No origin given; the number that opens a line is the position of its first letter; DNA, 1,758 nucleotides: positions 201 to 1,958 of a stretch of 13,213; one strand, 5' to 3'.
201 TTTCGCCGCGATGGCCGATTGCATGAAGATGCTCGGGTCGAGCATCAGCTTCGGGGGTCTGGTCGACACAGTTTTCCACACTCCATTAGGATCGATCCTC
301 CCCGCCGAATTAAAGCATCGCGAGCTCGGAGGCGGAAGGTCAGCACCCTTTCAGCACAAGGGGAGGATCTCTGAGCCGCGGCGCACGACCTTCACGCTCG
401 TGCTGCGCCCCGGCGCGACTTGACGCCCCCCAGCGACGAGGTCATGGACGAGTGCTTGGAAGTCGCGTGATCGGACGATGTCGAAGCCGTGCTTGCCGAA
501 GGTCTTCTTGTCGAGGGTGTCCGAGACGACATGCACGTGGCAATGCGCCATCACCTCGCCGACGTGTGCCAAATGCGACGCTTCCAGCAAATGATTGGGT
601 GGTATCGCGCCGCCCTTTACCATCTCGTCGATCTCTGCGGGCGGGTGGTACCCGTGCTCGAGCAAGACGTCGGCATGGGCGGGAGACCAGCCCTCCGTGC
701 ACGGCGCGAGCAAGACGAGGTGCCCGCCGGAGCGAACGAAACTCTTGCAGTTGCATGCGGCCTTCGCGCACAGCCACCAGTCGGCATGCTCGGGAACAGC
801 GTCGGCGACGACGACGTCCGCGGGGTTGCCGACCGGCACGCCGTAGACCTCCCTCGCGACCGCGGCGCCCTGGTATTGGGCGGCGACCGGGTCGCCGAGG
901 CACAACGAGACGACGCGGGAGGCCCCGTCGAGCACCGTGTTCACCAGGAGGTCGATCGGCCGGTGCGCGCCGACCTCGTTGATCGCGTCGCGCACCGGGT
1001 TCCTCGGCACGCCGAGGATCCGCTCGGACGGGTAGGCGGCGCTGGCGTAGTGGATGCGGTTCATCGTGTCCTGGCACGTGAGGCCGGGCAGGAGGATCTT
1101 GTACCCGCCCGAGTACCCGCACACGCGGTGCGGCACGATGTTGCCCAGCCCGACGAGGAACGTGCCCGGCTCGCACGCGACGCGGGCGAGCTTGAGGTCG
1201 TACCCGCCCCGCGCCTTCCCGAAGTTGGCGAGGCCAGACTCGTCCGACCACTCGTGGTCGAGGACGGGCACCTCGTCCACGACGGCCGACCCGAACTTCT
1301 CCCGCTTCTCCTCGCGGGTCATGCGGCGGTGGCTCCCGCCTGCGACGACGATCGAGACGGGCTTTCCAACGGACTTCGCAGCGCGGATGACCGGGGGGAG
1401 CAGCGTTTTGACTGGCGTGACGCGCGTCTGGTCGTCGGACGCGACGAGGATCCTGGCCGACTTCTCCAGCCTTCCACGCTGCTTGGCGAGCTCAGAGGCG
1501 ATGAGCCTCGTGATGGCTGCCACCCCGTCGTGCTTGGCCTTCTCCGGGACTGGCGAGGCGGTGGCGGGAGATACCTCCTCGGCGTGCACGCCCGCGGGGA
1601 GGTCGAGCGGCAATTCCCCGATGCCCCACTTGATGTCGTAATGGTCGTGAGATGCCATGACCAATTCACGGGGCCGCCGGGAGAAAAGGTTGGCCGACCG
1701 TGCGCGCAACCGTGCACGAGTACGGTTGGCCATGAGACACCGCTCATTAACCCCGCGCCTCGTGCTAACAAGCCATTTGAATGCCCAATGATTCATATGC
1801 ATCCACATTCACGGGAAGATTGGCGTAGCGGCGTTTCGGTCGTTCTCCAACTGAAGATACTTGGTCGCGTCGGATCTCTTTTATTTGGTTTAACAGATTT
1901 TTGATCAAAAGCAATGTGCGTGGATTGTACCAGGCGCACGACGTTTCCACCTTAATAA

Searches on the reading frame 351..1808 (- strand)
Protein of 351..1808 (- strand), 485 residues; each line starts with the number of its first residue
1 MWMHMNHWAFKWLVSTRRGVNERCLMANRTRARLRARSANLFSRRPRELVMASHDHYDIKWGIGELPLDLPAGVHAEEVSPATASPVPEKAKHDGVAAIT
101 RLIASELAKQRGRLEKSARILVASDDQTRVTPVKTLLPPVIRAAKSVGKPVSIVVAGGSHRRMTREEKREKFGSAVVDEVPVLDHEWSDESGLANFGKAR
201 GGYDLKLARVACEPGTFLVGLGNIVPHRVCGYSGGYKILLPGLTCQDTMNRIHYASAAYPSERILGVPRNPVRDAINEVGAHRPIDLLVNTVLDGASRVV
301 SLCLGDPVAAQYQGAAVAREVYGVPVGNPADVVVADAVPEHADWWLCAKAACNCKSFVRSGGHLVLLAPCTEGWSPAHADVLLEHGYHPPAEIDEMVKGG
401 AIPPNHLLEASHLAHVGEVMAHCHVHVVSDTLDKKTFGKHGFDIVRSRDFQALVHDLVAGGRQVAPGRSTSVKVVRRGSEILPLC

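Call 4: search_protein_families(library=pfam, proteins=[window:351-1808:-], max_evalue=0.01)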
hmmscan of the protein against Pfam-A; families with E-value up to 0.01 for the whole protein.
window:351-1808:- (485 aa): 1 family
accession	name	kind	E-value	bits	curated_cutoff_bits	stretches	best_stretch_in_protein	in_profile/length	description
PF09861.14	Lar_N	-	7.7e-33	113.9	23.3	1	68-259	8-198/204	Lactate racemase N-terminal domain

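Call 6: search_protein_families(library=ncbifam, proteins=[window:351-1808:-], max_evalue=0.01)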
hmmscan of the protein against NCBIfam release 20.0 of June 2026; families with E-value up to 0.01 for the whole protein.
window:351-1808:- (485 aa): 6 families
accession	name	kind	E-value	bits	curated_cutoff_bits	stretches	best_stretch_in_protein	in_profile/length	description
NF052593.1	NPN_racem_MAR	equivalog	1.7e-55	188.3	500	1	59-435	3-372/415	nickel-dependent malate racemase, LarAH6 family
NF052595.1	NPN_LarAH5_MAR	equivalog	1.8e-45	155.7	462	1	58-378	2-321/415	nickel-dependent malate racemase, LarAH5 family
NF033504.2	Ni_dep_LarA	equivalog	2.1e-44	151.9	460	1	58-445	3-390/422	nickel-dependent lactate racemase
NF052525.1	NPN_LarAH10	equivalog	1.1e-37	129.8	540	1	56-377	2-332/426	NPN-dependent 2-hydroxyacid racemase, LarAH10 family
NF052594.1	NPN_18_hexonate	equivalog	7.7e-25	87.4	500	1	104-444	11-370/411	nickel-dependent putative hexonate epimerase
NF052592.1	LarAH_14_15_16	equivalog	1.2e-06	27.2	740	1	147-261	105-218/520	NPN-dependent hydroxyacid isomerase, LarAH14/15/16 family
